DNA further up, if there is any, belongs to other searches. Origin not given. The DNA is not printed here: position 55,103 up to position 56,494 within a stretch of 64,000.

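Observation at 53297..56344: Split sulfo/phosphono-pyruvate-decarboxylase-like TPP enzyme with methyltransferase and radical-SAM-like partner, no PEP mutase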

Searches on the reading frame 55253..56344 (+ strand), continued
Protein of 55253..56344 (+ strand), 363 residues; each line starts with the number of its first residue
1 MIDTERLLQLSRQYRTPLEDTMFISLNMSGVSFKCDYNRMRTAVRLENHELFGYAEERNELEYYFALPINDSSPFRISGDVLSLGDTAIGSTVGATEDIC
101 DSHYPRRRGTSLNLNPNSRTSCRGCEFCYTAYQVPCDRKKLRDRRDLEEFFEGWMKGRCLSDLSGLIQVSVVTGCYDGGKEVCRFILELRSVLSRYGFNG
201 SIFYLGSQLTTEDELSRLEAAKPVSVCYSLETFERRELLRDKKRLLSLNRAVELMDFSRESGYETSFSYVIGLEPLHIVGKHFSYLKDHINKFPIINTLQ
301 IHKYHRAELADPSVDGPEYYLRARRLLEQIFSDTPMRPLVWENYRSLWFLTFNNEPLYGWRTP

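Call 113: get_annotated_region(hit=H56, flank=9000)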
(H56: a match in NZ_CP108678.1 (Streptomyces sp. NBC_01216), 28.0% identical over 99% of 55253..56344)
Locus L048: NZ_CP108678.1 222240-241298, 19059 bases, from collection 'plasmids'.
description: Streptomyces sp. NBC_01216 plasmid unnamed1, complete sequence
organism: Streptomyces sp. NBC_01216 (NCBI taxid 2903778)
taxonomy: Bacteria; Actinomycetota; Actinomycetes; Kitasatosporales; Streptomycetaceae; Streptomyces; Streptomyces sp. NBC 01216
host: -; source: -; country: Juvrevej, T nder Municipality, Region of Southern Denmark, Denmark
typing (MOB-suite, as given by PLSDB): non-mobilizable
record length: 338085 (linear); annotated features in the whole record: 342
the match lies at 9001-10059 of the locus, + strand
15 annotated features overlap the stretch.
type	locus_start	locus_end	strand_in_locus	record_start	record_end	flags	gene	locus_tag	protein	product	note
CDS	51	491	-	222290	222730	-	-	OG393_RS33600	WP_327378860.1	NUDIX domain-containing protein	-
CDS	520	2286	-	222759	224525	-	-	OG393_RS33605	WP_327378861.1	asparagine synthetase B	-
CDS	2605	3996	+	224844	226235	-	-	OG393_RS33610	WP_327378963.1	sporulation protein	-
CDS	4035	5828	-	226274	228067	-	-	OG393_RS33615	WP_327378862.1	hypothetical protein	-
CDS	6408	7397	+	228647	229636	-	-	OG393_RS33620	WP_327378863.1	DNA-binding protein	-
CDS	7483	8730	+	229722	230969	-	-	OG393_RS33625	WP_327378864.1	helix-turn-helix domain-containing protein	-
CDS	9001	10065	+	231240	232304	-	-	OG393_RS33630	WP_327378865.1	radical SAM protein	-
CDS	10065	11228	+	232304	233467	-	-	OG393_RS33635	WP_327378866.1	enolase C-terminal domain-like protein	-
CDS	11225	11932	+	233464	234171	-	-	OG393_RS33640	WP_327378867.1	HAD family hydrolase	-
CDS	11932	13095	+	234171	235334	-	-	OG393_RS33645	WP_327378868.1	hypothetical protein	-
CDS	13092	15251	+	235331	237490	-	-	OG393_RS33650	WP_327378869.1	phosphoketolase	-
CDS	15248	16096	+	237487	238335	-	-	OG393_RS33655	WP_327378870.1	phytanoyl-CoA dioxygenase family protein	-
CDS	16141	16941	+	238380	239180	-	-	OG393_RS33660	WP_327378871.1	class I SAM-dependent methyltransferase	-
CDS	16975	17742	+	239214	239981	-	-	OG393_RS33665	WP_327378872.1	hypothetical protein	-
CDS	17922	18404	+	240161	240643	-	-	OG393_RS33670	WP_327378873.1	NUDIX domain-containing protein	-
